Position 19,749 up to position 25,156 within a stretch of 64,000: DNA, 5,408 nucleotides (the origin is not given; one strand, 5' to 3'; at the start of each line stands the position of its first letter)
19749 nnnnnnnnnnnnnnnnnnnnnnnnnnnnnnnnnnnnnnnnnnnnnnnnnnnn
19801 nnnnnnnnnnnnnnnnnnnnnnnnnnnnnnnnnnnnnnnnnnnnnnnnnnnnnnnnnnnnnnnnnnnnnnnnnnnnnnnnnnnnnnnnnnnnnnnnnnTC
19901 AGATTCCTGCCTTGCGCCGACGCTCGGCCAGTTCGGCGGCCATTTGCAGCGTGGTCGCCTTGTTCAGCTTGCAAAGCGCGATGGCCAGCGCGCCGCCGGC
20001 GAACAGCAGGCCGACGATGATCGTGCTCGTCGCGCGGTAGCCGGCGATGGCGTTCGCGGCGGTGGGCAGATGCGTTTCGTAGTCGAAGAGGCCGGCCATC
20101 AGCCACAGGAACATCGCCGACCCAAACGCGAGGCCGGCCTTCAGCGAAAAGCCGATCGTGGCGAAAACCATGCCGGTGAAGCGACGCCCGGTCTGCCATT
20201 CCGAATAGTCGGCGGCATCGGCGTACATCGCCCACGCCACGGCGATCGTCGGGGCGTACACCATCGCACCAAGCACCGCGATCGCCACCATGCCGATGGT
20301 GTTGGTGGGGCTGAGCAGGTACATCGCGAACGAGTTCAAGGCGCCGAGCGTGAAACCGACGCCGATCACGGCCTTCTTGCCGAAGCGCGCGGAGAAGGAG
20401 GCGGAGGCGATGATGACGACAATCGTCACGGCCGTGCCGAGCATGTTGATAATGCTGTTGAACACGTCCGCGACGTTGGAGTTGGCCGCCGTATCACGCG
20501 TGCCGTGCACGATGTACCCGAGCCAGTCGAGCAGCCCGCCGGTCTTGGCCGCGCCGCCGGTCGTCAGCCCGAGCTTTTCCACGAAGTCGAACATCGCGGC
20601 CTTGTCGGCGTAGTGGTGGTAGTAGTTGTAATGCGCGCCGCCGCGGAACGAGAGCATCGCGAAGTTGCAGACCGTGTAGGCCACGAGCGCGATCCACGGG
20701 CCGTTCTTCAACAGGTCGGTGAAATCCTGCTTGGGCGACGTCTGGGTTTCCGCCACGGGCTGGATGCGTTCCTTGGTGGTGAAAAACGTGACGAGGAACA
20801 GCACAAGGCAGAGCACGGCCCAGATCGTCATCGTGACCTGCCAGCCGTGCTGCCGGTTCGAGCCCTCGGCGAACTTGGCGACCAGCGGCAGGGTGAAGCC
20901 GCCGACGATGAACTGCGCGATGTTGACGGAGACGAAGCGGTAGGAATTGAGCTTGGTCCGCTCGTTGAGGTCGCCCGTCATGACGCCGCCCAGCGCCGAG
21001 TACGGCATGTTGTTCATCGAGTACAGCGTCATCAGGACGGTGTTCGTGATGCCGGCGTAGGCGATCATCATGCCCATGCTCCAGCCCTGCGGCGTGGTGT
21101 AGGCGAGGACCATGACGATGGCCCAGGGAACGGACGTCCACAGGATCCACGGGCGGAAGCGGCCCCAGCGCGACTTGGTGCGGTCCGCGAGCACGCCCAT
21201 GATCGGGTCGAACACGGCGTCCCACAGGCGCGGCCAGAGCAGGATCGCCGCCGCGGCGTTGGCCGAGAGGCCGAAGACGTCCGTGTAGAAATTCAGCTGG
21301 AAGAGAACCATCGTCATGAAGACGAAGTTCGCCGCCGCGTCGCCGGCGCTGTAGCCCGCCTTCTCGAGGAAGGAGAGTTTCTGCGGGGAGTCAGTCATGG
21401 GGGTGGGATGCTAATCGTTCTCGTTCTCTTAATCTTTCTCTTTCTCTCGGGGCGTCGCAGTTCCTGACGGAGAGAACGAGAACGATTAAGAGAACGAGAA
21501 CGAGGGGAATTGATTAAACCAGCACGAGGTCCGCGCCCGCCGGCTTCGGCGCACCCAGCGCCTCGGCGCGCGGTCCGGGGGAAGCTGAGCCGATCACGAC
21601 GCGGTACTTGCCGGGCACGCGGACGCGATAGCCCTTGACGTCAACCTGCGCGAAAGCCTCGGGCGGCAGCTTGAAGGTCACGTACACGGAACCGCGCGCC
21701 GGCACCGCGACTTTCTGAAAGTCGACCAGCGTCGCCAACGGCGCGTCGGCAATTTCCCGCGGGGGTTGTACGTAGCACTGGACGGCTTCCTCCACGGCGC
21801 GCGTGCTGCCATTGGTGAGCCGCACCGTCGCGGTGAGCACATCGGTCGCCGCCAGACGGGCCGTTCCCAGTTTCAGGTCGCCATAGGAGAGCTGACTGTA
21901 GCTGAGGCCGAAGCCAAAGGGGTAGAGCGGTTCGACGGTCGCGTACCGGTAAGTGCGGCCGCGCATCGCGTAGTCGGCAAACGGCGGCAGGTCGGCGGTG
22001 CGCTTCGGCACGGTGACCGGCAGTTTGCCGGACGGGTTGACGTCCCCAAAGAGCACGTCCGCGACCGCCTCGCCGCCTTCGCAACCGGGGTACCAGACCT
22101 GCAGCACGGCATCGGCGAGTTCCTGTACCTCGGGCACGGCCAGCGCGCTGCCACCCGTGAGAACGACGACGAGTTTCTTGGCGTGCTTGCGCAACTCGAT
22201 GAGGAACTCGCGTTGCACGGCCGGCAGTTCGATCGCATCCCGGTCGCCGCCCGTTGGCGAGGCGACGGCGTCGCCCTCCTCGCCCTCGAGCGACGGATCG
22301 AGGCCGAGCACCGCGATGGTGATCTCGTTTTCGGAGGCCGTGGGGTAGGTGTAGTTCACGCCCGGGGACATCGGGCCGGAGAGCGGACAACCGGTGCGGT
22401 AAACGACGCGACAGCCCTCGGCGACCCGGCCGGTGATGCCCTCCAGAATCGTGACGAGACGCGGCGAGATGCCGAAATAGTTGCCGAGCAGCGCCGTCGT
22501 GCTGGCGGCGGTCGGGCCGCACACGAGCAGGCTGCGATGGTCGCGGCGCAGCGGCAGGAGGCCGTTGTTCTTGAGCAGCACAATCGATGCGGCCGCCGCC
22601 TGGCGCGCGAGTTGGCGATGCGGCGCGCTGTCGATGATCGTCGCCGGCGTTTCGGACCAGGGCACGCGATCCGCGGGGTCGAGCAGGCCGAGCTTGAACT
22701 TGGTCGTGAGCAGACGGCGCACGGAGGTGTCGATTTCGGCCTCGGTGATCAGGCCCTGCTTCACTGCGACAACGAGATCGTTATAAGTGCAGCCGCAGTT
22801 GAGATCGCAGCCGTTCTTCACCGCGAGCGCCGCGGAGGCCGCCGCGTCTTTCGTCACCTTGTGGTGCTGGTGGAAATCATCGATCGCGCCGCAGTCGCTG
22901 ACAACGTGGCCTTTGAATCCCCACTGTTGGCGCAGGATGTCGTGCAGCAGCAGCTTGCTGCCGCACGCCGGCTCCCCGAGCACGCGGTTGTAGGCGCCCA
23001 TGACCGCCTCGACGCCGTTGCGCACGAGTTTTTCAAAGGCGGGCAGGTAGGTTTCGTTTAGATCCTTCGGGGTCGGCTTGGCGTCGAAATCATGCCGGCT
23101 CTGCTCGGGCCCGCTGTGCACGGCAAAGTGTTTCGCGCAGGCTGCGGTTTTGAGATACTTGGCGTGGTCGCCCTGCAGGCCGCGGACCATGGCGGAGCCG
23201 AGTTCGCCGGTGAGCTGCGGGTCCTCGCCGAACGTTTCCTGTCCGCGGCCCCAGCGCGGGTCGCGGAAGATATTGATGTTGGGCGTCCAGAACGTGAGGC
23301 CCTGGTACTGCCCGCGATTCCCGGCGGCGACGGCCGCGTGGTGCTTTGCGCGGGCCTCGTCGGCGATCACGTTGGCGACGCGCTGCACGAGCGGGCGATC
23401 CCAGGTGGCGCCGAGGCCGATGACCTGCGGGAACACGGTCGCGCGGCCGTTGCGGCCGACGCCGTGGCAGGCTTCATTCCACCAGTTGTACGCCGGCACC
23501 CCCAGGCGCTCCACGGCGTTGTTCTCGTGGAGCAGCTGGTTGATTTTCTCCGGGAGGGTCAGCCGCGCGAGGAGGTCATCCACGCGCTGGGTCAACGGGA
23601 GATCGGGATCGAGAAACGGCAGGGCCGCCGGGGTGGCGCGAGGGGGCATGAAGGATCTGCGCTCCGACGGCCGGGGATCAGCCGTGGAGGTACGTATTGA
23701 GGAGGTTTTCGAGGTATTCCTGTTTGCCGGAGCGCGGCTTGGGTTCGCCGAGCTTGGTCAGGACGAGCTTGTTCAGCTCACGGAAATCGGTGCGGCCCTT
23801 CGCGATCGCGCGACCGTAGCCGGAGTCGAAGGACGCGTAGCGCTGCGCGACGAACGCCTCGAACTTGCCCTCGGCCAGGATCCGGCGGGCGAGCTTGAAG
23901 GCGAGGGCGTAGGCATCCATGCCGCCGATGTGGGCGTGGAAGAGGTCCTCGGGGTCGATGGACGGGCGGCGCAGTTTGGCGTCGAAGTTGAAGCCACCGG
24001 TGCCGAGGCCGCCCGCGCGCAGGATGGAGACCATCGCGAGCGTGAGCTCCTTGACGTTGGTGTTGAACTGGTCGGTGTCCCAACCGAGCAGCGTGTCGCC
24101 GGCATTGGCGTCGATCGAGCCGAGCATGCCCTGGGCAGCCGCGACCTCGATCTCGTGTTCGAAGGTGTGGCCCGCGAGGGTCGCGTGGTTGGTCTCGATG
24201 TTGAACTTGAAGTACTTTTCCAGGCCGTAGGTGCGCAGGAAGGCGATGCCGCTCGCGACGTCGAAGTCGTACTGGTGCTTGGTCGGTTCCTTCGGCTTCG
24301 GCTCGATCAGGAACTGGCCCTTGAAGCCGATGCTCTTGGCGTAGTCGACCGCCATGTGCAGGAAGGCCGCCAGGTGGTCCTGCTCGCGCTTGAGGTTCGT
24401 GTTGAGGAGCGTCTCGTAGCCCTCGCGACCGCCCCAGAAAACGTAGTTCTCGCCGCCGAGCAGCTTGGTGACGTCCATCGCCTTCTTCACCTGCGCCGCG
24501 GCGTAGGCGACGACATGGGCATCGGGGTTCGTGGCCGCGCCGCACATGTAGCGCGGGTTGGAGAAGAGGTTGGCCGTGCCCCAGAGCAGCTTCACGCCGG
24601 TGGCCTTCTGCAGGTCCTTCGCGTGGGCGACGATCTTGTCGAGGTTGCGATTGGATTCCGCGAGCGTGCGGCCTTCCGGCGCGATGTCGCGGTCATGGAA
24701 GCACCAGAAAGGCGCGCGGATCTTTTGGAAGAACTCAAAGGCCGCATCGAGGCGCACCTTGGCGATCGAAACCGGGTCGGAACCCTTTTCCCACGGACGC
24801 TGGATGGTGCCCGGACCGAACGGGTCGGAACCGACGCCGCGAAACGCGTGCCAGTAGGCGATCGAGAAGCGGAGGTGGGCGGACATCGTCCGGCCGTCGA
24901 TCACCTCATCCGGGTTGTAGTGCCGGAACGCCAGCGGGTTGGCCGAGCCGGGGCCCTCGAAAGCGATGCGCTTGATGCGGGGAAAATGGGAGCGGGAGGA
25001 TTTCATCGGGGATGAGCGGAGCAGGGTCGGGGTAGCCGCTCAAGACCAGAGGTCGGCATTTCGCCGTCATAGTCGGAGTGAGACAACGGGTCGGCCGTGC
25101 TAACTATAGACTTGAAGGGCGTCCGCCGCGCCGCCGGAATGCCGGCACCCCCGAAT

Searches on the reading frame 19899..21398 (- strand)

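Call 7: search_protein_families(library=pfam, proteins=[window:19899-21398:-])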
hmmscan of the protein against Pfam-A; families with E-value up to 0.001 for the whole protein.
window:19899-21398:- (499 aa): 2 families
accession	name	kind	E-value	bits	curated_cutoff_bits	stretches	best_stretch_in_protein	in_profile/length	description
PF13347.12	MFS_2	-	1e-70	238.9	27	2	15-277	1-268/427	MFS/sugar transport protein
PF07690.21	MFS_1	-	1.5e-06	27.8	33.4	1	25-426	11-346/347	Major Facilitator Superfamily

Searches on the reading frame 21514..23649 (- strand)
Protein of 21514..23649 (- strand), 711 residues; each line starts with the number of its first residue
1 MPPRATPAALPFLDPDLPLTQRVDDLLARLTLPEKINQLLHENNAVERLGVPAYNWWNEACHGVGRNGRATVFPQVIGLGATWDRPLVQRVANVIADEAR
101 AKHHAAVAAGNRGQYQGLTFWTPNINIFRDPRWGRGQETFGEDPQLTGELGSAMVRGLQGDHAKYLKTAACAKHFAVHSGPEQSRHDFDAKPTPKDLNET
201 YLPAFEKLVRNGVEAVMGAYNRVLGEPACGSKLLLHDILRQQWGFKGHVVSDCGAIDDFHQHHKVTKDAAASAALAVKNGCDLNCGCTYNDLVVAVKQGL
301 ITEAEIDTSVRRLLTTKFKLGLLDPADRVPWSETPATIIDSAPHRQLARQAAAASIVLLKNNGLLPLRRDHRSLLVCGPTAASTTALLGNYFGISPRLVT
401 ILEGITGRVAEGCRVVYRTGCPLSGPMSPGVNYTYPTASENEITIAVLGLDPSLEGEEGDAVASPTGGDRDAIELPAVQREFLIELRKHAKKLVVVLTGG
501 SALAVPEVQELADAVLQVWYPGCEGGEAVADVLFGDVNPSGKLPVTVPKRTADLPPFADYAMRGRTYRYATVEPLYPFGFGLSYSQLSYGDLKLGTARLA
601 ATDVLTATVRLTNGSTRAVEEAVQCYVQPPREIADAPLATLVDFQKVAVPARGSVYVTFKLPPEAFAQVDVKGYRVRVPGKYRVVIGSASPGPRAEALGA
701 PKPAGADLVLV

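Call 7: search_protein_families(library=pfam, proteins=[window:21514-23649:-])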
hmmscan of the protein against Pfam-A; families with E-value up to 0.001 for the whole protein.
window:21514-23649:- (711 aa): 3 families
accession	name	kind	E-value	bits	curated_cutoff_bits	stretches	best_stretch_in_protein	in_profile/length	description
PF00933.27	Glyco_hydro_3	-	2.1e-51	175.7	27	1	40-315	52-315/316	Glycosyl hydrolase family 3 N terminal domain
PF01915.27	Glyco_hydro_3_C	-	2.9e-48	164.9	31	1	356-584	1-200/200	Glycosyl hydrolase family 3 C-terminal domain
PF14310.12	Fn3-like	-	2e-13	50.7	25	1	621-690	1-71/71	Fibronectin type III-like domain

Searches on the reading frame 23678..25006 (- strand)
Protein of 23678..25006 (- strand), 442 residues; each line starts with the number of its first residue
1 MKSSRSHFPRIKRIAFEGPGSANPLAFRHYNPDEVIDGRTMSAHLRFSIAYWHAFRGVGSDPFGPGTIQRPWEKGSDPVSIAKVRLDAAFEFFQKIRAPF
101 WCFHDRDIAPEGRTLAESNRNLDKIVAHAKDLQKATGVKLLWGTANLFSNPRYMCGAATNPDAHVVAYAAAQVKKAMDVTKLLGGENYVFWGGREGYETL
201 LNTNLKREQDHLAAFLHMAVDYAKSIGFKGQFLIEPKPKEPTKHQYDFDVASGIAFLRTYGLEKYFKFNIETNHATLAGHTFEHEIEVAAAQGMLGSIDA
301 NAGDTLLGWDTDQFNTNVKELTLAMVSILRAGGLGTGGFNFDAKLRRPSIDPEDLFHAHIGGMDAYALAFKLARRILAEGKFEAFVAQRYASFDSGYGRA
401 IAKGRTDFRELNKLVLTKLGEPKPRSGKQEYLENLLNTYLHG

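Call 7: search_protein_families(library=pfam, proteins=[window:23678-25006:-])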
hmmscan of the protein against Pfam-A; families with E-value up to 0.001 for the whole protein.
window:23678-25006:- (442 aa): 1 family
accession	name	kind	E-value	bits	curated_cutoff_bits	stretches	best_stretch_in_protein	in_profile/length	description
PF01261.30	AP_endonuc_2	-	1.6e-08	35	31.1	1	127-287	31-172/249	Xylose isomerase-like TIM barrel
